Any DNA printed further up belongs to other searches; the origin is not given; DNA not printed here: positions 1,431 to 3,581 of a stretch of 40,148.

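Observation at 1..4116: PilZ c-di-GMP receptor in a tight operon with two tandem membrane-hairpin dynamin-like GTPases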

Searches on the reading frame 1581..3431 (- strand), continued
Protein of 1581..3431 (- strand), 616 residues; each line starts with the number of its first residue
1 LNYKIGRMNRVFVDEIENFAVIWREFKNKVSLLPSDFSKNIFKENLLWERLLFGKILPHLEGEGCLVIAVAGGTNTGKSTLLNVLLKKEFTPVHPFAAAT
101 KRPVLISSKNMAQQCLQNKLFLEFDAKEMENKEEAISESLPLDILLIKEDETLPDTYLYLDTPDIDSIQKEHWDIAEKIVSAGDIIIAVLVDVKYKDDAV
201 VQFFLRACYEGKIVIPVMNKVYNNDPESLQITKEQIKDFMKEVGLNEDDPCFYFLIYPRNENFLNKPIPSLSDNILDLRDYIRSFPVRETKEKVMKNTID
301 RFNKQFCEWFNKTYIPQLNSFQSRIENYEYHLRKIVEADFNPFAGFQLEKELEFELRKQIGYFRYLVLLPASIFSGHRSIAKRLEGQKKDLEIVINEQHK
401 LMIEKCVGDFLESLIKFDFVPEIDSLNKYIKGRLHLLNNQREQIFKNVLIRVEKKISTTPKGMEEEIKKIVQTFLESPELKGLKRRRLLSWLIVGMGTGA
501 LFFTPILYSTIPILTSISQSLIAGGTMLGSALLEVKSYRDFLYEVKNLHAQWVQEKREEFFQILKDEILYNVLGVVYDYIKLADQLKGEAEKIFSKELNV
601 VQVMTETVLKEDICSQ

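Call 57: search_protein_families(library=pfam, proteins=[L030:7938-9653:-, L030:13756-15789:-, L069:13418-14158:-, L011:13433-14101:+, L003:13860-14297:+, L003:14328-14801:+, L003:14987-17116:+, L006:7863-9584:-], max_evalue=0.0001)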
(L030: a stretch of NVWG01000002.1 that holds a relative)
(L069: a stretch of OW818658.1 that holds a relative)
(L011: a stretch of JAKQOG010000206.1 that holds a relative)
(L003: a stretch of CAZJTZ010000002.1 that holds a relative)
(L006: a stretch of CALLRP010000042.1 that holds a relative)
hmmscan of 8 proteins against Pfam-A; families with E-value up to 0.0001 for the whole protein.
L030:7938-9653:- (572 aa): 0 families

L030:13756-15789:- (678 aa): 5 families
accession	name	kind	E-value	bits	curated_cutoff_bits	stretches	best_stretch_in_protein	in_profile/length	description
PF13624.11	SurA_N_3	-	1.8e-18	67.4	27.2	1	9-155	5-142/162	SurA-like N-terminal domain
PF13145.12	Rotamase_2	-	4.3e-18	66.7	27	1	217-328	2-107/121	PPIC-type PPIASE domain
PF13616.12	Rotamase_3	-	2.8e-12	47.7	22.5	1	253-328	38-114/116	PPIC-type PPIASE domain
PF00639.27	Rotamase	-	2.3e-11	45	21.7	1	254-327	21-96/97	PPIC-type PPIASE domain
PF13623.11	SurA_N_2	-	1.5e-07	31.8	28.5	1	18-148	11-142/145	SurA-like N-terminal domain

L069:13418-14158:- (247 aa): 3 families
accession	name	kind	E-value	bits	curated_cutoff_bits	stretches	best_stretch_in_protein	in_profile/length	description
PF14559.12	TPR_19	-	1.8e-12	47.8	25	1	113-179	1-68/68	Tetratricopeptide repeat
PF12895.13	ANAPC3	-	2.4e-07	31.4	27.2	1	98-162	18-81/82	Anaphase-promoting complex, cyclosome, subunit 3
PF13428.12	TPR_14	-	6.6e-07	29.8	23.5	0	110-145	8-43/44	Tetratricopeptide repeat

L011:13433-14101:+ (223 aa): 0 families

L003:13860-14297:+ (146 aa): 1 family
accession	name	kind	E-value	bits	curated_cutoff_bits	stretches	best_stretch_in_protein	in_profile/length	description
PF00164.32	Ribosom_S12_S23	-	1e-34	119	22.3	1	24-107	2-92/110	Ribosomal protein S12/S23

L003:14328-14801:+ (158 aa): 1 family
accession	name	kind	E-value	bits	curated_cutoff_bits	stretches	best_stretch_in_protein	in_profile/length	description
PF00177.27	Ribosomal_S7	-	1.1e-62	210.4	24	1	3-151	1-148/148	Ribosomal protein S7p/S5e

L003:14987-17116:+ (710 aa): 7 families
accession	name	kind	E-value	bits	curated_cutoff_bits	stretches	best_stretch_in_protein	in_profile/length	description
PF00009.33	GTP_EFTU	-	4.3e-63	212.7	26.5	1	19-292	1-188/188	Elongation factor Tu GTP binding domain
PF03764.24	EFG_IV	-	1e-45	154.8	24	1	490-608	1-120/121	Elongation factor G, domain IV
PF14492.12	EFG_III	-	1e-35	122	27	1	415-489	1-75/75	Elongation Factor G, domain III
PF00679.30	EFG_C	-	6.3e-29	100.3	27.9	1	612-696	2-87/89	Elongation factor G C-terminus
PF22042.2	EF-G_D2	-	1.9e-15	57.2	27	1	320-403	1-83/84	Elongation factor G domain 2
PF03144.31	GTP_EFTU_D2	-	3.7e-14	53.3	30.3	1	335-402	1-73/73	Elongation factor Tu domain 2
PF16658.11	RF3_C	-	1.5e-06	28.5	40.1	1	422-507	13-101/132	Class II release factor RF3, C-terminal domain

L006:7863-9584:- (574 aa): 2 families
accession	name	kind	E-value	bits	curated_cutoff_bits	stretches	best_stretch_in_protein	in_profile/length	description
PF02782.22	FGGY_C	-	2.1e-37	129.3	27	1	308-498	4-196/198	FGGY family of carbohydrate kinases, C-terminal domain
PF00370.27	FGGY_N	-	1.5e-18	67.7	28.8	1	16-297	1-245/245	FGGY family of carbohydrate kinases, N-terminal domain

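Call 68: find_encoding_contigs(protein=P0043, flank=6000, max_places=2)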
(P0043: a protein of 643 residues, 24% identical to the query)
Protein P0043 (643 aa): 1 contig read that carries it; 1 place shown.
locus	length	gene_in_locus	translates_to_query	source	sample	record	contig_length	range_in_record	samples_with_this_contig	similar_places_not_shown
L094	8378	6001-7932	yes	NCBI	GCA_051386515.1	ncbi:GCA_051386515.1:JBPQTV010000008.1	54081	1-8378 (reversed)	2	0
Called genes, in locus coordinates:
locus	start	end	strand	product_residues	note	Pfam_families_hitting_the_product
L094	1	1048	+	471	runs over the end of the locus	PF00145:DNA_methylase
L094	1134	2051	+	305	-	-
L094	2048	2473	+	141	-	-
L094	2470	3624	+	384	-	PF12307:DUF3631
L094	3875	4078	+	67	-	PF13384:HTH_23 (weak), PF12728:HTH_17, PF23125:Xre-MbcA-ParS_M (faint)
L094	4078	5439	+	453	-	-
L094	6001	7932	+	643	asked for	PF00350:Dynamin_N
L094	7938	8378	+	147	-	?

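Call 72: search_protein_representatives(alignment_id=A1)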
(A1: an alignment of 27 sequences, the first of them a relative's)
Query: 27 sequences, 592 profile positions. Proteins with E-value up to 0.001 (for the whole library): 3020; up to 1e-10: 1071; up to 1e-30: 171. The best 150 are listed.
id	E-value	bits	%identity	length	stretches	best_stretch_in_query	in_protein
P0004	1.1e-221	754.3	-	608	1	5-590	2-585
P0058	6.7e-214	728.5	-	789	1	4-588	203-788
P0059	1.8e-211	720.5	-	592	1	1-588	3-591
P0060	6.3e-208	708.8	-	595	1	4-587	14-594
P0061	9.5e-204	695.0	-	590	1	1-586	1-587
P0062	1.2e-196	671.6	-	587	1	1-586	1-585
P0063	6.8e-185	632.7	-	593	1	1-590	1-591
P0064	1.5e-182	625.0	-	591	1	4-589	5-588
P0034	1.5e-182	625.0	-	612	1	1-588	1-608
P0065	1.5e-181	621.7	-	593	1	1-589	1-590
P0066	6.3e-179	613.0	-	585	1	11-579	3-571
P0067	4.7e-176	603.5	-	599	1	10-588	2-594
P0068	5.8e-176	603.2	-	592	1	1-585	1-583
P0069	1.3e-175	602.0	-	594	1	1-586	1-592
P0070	3.6e-171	587.4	-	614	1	7-590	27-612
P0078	3.7e-114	399.1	-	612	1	7-574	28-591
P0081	6.5e-100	352.1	-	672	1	8-589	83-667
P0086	1.6e-78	281.4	-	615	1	8-587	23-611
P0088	4.5e-72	260.1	-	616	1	10-585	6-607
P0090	1.5e-67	245.2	-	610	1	8-581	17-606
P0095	3.3e-65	237.5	-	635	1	9-588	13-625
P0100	1.0e-62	229.3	-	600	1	12-586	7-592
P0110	1.1e-60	222.6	-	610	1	4-585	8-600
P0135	1.7e-54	202.1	-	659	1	14-575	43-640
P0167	1.5e-45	172.6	-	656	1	10-586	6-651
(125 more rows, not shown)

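Call 73: list_cluster_members(proteins=[P0078, P0081, P0086, P0088, P0090, P0095, P0100, P0110, P0135, P0167])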
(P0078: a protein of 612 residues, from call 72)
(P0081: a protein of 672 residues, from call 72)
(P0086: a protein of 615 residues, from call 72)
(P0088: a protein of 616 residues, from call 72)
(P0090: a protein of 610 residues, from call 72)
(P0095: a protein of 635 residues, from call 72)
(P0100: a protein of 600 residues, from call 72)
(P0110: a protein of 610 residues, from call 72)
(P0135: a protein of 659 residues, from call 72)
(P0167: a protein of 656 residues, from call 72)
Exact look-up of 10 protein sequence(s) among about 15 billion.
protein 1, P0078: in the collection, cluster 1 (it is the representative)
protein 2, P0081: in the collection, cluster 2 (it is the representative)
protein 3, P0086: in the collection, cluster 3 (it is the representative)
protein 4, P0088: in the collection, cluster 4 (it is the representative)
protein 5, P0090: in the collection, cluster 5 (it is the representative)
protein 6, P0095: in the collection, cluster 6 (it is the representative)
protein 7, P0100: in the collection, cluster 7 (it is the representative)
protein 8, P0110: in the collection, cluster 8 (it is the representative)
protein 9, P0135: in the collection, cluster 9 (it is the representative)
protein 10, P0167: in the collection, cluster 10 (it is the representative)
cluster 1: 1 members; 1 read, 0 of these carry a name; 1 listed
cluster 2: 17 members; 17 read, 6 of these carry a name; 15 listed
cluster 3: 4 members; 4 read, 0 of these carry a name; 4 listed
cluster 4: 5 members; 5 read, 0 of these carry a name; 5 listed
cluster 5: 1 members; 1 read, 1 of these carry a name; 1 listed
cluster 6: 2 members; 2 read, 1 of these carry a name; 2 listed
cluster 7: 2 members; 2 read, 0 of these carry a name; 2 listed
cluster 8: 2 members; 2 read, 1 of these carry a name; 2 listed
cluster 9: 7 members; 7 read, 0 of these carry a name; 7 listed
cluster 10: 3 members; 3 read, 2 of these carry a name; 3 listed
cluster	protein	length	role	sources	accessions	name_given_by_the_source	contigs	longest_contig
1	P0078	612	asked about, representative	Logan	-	-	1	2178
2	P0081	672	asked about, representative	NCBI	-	-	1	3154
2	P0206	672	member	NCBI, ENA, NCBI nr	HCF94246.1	MAG TPA: hypothetical protein DEW46_04230 [Verrucomicrobia bacterium] | hypothetical protein [Verrucomicrobiota bacterium]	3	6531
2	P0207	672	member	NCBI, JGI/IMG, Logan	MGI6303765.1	MAG: dynamin family protein [Verrucomicrobiota bacterium] | hypothetical protein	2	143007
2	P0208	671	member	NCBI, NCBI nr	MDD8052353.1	MAG: dynamin family protein, partial [Verrucomicrobiota bacterium] | dynamin family protein [Verrucomicrobiota bacterium]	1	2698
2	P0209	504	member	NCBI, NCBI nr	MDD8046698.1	MAG: dynamin family protein, partial [Verrucomicrobiota bacterium] | dynamin family protein [Verrucomicrobiota bacterium]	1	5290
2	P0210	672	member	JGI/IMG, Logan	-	hypothetical protein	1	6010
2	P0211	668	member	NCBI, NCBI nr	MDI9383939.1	MAG: dynamin family protein [Verrucomicrobiota bacterium] | dynamin family protein [Verrucomicrobiota bacterium]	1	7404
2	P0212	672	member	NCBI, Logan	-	-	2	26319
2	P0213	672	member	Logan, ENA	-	-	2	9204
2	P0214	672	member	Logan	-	-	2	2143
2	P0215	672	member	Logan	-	-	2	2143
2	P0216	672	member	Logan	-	-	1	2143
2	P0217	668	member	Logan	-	-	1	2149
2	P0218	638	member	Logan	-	-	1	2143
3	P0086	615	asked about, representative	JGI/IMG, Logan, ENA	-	-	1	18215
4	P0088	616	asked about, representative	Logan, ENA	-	-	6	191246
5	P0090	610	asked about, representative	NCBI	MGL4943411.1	MAG: GTPase [Thermoguttaceae bacterium]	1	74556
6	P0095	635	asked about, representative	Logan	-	-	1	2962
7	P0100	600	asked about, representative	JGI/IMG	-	-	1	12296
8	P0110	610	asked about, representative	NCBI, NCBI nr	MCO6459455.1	MAG: GTPase domain-containing protein [Pirellulaceae bacterium] | GTPase domain-containing protein [Pirellulaceae bacterium]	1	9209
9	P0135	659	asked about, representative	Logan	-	-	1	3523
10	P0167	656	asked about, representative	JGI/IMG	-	hypothetical protein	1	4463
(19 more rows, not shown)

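Call 75: find_encoding_contigs(protein=P0090, flank=6000, max_places=1)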
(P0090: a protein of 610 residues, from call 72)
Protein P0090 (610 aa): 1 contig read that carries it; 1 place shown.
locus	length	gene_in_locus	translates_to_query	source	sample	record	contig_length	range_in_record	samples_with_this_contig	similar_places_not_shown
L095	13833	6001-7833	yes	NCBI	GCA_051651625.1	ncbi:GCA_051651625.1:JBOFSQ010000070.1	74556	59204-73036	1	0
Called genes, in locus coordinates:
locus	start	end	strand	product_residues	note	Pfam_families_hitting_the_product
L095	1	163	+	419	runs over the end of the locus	PF00155:Aminotran_1_2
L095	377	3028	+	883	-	PF00133:tRNA-synt_1, PF09334:tRNA-synt_1g, PF13603:tRNA-synt_1_2, PF00133:tRNA-synt_1, PF08264:Anticodon_1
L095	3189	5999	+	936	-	PF20464:MmeI_N, PF20465:MmeI_hel, PF20473:MmeI_Mtase, PF07669:Eco57I (weak), PF20466:MmeI_TRD, PF20467:MmeI_C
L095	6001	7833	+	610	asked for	PF01926:MMR_HSR1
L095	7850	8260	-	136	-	PF06750:A24_N_bact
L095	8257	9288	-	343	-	PF01408:GFO_IDH_MocA, PF22725:GFO_IDH_MocA_C3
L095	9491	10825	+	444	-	PF03721:UDPG_MGDP_dh_N, PF03446:NAD_binding_2, PF00984:UDPG_MGDP_dh, PF03720:UDPG_MGDP_dh_C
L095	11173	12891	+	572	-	PF03235:GmrSD_N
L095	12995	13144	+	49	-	-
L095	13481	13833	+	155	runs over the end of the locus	PF10543:ORF6N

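Call 76: find_encoding_contigs(protein=P0207, flank=6000, max_places=1)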
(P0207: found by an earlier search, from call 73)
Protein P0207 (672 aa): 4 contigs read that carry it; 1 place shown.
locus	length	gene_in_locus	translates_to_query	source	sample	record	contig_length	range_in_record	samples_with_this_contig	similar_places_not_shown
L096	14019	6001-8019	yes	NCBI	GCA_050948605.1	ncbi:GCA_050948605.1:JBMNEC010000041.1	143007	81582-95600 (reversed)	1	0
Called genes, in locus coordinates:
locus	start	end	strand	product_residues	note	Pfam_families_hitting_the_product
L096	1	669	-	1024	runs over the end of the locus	PF18483:Lectin_L-type_dom (weak), PF07691:PA14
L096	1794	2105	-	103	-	-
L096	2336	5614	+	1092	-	-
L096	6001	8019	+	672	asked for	PF00350:Dynamin_N, PF01926:MMR_HSR1 (weak)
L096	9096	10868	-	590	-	PF04055:Radical_SAM, PF16199:Radical_SAM_C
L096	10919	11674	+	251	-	PF13489:Methyltransf_23, PF13847:Methyltransf_31 (weak), PF08241:Methyltransf_11, PF08242:Methyltransf_12, PF13649:Methyltransf_25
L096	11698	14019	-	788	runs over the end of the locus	PF16126:DUF4838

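Call 82: find_homologous_proteins(query=P0043, max_evalue=1e-20)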
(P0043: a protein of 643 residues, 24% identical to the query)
Query P0043 (643 aa): 6973 proteins with E <= 1e-20 among 8000 candidates; the best 120 are listed.
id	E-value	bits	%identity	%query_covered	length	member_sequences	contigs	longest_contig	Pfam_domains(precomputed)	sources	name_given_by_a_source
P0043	0.0e+0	1384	100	100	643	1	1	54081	PF00350.30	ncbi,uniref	ncbi:dynamin family protein [Streptomyces sp. URMC 123]|uniref:dynamin family protein n=1 Tax=Strept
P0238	8.3e-229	779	73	63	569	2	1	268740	PF00350.30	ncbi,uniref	ncbi:dynamin family protein [Streptomyces sp. 8N616]|uniref:dynamin family protein n=1 Tax=Streptomy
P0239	2.7e-226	771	73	66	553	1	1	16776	PF00350.30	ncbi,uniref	ncbi:dynamin family protein [Streptomyces sp. 8N706]|uniref:dynamin family protein n=1 Tax=Streptomy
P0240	5.3e-226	770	73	65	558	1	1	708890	PF00350.30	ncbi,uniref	ncbi:dynamin family protein [Streptomyces sp. NPDC047108]|uniref:dynamin family protein n=1 Tax=Stre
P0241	1.6e-223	762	72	64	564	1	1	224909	PF00350.30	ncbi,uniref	ncbi:dynamin family protein [Streptomyces sp. NPDC004647]|uniref:dynamin family protein n=1 Tax=Stre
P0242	1.9e-223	762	73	65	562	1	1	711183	PF00350.30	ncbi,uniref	ncbi:dynamin family protein [Streptomyces sp. KR80]|uniref:dynamin family protein n=1 Tax=Streptomyc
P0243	1.4e-222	759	73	65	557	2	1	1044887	PF00350.30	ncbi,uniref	ncbi:dynamin family protein [Streptomyces sp. NPDC048639]|uniref:dynamin family protein n=1 Tax=Stre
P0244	9.3e-222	756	73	64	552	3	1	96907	PF00350.30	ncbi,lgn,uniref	ncbi:dynamin family protein [Streptomyces sp. bgisy100]|uniref:dynamin family protein n=1 Tax=Strept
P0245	5.2e-219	747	70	65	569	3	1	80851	PF00350.30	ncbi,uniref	ncbi:GTPase domain-containing protein [Streptomyces pathocidini]|uniref:GTPase domain-containing pro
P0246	1.5e-213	729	75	60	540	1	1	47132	PF00350.30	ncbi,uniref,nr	ncbi:dynamin family protein [Streptomyces sp. ISL-11]|uniref:dynamin family protein n=1 Tax=Streptom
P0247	1.6e-213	729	70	68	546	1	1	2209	PF00350.30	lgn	-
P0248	3.0e-213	728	72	64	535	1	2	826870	PF00350.30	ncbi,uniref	ncbi:dynamin family protein [Streptomyces sp. NPDC091377]|uniref:dynamin family protein n=1 Tax=uncl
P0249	7.3e-213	727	73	61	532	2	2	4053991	PF00350.30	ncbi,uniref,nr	ncbi:GTPase domain-containing protein [Streptomyces sp. AV19]|uniref:dynamin family protein n=1 Tax=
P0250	1.3e-211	723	71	66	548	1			PF00350.30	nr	nr:dynamin family protein [Streptomyces sp. SID5643]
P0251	1.4e-211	723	72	64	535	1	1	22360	PF00350.30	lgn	-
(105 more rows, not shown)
